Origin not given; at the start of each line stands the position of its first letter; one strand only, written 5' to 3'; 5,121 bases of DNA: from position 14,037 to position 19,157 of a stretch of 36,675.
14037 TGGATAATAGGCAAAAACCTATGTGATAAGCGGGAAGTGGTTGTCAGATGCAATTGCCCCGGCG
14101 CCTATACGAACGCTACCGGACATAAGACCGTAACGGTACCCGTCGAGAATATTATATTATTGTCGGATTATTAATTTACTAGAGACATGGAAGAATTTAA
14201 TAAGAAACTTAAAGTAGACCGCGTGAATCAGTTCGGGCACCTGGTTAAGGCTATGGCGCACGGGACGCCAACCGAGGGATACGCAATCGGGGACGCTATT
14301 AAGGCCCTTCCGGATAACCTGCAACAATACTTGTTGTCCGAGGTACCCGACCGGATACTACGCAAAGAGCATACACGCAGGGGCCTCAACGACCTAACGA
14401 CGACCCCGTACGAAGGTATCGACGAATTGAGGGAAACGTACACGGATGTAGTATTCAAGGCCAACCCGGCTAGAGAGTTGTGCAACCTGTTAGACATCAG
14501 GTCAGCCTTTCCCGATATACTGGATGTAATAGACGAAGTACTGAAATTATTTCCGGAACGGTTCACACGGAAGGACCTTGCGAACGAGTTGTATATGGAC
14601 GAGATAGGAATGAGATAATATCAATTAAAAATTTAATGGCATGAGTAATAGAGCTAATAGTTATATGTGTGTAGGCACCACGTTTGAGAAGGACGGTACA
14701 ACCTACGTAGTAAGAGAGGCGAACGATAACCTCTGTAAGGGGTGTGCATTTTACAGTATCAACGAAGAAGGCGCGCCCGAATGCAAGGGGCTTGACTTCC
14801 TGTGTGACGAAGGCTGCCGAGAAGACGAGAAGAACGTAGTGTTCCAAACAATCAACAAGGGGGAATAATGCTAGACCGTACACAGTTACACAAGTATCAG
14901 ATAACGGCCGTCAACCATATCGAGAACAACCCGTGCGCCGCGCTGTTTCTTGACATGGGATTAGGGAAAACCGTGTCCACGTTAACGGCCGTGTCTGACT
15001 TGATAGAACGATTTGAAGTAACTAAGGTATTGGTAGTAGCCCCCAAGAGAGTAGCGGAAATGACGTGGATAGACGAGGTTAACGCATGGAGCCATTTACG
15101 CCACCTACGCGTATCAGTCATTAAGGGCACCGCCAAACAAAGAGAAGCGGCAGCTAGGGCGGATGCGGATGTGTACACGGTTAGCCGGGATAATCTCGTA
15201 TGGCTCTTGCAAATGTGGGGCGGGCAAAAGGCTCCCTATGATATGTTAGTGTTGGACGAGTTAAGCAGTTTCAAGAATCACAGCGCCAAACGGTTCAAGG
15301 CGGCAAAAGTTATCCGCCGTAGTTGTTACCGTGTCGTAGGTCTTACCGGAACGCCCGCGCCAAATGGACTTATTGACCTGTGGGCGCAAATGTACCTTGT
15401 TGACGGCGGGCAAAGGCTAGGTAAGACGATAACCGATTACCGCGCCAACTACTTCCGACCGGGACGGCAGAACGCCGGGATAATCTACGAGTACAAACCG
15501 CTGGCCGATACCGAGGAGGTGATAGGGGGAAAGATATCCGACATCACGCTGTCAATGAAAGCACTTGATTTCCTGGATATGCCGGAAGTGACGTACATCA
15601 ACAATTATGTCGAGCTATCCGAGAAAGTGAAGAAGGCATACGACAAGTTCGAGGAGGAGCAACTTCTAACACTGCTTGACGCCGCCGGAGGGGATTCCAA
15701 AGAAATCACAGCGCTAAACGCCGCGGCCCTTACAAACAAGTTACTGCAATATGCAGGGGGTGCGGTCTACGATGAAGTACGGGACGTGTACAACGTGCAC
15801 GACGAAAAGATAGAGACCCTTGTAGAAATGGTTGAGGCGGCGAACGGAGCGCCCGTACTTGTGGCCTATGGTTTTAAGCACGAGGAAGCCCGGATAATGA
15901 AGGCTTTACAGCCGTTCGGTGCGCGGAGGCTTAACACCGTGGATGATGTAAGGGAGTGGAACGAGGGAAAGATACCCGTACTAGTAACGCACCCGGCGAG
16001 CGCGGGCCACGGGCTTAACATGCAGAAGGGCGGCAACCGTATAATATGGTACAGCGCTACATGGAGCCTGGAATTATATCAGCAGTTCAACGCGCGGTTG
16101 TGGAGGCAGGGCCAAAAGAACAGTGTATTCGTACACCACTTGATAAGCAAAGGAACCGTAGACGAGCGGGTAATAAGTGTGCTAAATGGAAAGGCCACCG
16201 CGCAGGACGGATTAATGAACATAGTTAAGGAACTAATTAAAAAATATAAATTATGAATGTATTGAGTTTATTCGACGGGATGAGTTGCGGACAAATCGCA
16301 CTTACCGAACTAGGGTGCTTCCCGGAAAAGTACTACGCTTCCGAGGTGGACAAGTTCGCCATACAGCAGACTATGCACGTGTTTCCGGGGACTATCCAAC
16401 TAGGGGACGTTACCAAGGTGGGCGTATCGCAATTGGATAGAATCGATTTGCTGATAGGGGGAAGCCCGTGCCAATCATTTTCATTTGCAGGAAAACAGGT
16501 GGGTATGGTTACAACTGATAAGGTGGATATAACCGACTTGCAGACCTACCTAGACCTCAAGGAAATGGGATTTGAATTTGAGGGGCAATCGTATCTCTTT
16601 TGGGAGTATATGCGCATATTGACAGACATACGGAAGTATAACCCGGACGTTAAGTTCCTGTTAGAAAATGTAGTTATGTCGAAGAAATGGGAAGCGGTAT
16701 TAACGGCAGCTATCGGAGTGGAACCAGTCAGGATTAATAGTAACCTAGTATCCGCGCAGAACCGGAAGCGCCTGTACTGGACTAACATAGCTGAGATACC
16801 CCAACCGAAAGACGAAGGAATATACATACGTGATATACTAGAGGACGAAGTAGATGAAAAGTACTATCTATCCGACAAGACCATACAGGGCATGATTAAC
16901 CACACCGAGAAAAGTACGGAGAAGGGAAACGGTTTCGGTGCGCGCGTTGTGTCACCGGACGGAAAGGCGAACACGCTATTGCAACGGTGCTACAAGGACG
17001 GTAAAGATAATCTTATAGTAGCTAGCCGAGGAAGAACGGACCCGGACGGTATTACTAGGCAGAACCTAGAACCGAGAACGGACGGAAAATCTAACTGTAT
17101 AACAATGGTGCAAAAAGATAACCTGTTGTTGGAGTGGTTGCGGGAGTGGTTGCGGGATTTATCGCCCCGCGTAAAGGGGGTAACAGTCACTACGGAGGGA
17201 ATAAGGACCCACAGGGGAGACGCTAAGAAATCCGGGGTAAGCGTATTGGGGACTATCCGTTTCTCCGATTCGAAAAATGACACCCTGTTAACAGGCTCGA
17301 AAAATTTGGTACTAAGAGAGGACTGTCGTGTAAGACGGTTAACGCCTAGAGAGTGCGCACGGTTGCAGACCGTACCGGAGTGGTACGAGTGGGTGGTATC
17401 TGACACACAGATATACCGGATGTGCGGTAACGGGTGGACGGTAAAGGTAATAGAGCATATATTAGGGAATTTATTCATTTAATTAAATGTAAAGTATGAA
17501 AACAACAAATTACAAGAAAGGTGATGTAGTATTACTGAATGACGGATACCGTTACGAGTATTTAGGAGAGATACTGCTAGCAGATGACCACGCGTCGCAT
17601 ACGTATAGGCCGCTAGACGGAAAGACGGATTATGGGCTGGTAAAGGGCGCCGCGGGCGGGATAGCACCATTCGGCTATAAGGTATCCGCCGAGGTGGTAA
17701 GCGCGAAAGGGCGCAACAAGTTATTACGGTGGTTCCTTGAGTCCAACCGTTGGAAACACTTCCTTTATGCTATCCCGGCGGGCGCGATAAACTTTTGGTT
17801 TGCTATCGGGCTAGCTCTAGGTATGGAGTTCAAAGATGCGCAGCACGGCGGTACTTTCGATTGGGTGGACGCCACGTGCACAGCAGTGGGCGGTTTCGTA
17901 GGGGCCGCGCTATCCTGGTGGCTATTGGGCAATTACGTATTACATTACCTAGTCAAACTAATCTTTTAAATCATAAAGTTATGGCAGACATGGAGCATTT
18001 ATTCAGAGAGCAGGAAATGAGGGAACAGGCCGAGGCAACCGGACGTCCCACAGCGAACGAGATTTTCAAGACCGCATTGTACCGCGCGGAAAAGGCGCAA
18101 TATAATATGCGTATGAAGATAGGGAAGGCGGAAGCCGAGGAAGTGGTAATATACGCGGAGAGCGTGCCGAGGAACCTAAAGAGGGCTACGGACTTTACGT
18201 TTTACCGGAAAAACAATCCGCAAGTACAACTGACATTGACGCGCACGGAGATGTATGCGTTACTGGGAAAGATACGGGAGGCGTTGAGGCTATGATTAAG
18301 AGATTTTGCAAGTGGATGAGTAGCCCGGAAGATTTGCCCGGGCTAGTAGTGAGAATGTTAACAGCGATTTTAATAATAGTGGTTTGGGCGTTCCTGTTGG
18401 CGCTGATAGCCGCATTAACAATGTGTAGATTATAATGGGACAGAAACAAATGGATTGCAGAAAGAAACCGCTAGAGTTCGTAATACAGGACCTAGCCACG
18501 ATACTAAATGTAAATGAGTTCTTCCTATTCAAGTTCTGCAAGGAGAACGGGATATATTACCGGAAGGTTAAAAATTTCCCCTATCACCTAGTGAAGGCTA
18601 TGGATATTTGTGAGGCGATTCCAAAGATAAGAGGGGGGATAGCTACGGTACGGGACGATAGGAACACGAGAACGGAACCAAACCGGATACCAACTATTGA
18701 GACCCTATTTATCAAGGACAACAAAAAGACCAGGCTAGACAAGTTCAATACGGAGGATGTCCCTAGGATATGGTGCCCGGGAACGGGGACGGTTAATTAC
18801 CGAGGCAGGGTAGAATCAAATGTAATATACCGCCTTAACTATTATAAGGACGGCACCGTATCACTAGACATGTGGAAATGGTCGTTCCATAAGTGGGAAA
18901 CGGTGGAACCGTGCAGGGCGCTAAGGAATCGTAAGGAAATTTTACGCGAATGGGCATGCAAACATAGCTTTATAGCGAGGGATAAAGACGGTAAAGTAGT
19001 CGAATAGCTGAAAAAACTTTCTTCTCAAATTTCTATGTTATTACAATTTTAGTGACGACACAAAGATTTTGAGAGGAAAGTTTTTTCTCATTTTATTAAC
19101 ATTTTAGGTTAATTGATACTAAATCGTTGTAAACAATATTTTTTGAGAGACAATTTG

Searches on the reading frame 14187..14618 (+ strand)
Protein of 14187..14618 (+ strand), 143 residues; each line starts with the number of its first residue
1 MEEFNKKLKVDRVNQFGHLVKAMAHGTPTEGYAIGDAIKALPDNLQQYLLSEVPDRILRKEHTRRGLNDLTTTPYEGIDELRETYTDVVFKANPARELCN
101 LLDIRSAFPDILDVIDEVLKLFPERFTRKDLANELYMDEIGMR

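Call 60: search_protein_families(library=pfam, proteins=[window:14187-14618:+], max_evalue=5)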
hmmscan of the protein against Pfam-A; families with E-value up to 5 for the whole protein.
window:14187-14618:+ (143 aa): 1 family
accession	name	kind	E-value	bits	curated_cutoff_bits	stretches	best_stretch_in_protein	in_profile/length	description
PF07541.17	EIF_2_alpha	-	0.034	14.6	22.8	1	14-84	11-79/114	Eukaryotic translation initiation factor 2 alpha subunit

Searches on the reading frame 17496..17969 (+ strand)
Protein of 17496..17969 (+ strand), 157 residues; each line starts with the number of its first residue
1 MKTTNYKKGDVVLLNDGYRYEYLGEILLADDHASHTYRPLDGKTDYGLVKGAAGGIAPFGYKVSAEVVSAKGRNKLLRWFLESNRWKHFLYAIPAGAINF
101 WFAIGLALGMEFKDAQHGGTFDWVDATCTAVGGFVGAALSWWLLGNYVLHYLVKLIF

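Call 15: search_protein_families(library=phrogs, proteins=[window:17496-17969:+], max_evalue=0.01)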
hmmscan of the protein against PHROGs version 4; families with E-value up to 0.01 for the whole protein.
window:17496-17969:+ (157 aa): 1 family
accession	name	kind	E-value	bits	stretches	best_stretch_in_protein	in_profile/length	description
phrog_38535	-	unknown function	6.3e-11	43.5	1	74-140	2-74/82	-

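Call 60: search_protein_families(library=pfam, proteins=[window:17496-17969:+], max_evalue=5)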
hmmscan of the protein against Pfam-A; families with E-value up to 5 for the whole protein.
window:17496-17969:+ (157 aa): 1 family
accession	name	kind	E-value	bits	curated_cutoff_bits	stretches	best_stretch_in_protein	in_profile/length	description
PF04893.22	Yip1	-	0.019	15.2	28.6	1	101-155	40-86/173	Yip1 domain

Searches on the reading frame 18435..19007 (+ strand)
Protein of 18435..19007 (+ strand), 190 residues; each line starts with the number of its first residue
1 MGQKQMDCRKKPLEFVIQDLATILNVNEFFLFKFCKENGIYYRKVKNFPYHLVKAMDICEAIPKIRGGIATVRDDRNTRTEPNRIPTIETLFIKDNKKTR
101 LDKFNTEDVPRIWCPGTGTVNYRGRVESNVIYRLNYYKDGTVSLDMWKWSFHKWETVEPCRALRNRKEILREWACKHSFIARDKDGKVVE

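Call 13: search_protein_families(library=pfam, proteins=[window:18435-19007:+], max_evalue=0.01)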
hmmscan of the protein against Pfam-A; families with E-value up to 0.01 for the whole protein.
window:18435-19007:+ (190 aa): 0 families

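Call 15: search_protein_families(library=phrogs, proteins=[window:18435-19007:+], max_evalue=0.01)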
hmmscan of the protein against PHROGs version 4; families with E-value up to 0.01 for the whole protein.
window:18435-19007:+ (190 aa): 0 families

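Call 60: search_protein_families(library=pfam, proteins=[window:18435-19007:+], max_evalue=5)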
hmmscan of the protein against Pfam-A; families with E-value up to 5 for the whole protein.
window:18435-19007:+ (190 aa): 1 family
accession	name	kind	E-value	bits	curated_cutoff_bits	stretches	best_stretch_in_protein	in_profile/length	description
PF03374.19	ANT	-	0.19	12.5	25.3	1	16-50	25-62/108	Phage antirepressor protein KilAC domain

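Call 61: search_solved_structures(query=window:18435-19007:+, max_evalue=5)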
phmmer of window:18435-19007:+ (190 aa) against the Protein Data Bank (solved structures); distinct sequences matched with E-value up to 5: 22.
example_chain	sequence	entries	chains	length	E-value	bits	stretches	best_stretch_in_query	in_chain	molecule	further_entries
8far_B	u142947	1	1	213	0.13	14.9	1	31-68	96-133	I432-1-CC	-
8cus_B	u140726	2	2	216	0.13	14.9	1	31-68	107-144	I432-1(NaCl) Chain B | I432-1(Imd) Chain B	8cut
9dnd_B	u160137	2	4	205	0.14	14.8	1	31-68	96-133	Pseudosymmetric protein nanocages GI4 B Chain | Pseudosymmetric protein nanocage GI9-F7 B chain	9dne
8ed3_A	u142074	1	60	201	0.15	14.7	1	31-68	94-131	Designed I3-01 icosahedron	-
1wa3_A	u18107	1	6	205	0.15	14.7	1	31-68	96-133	2-KETO-3-DEOXY-6-PHOSPHOGLUCONATE ALDOLASE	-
1vlw_A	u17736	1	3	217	0.17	14.5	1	31-68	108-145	2-dehydro-3-deoxyphosphogluconate aldolase/4-hydroxy-2-oxoglutarate aldolase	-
8e01_A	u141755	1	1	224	0.18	14.4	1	31-68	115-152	2-dehydro-3-deoxyphosphogluconate aldolase/4-hydroxy-2-oxoglutarate aldolase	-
11kc_a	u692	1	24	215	0.18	14.4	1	31-68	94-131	Designed nanoparticle O43-B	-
8szz_I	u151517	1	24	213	0.19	14.4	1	31-68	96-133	O32-ZL4 Component B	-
5kp9_B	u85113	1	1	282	0.21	14.3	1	31-68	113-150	EPN-01*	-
9dnd_C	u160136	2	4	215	0.21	14.2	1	31-68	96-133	Pseudosymmetric protein nanocages GI4 C Chain | Pseudosymmetric protein nanocage GI9-F7 C chain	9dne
9ubr_A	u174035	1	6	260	0.22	14.2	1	31-68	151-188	PrAC-5350A,2-dehydro-3-deoxyphosphogluconate aldolase/4-hydroxy-2-oxoglutarate aldolase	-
9uaq_A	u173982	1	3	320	0.23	14.1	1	31-68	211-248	H3-PrAC-5350A,2-dehydro-3-deoxyphosphogluconate aldolase/4-hydroxy-2-oxoglutarate aldolase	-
9ucl_A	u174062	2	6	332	0.24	14.1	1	31-68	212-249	H3-PrAC-5350A,2-dehydro-3-deoxyphosphogluconate aldolase/4-hydroxy-2-oxoglutarate aldolase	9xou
8a8n_A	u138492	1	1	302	0.28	13.8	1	31-68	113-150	EPN-pX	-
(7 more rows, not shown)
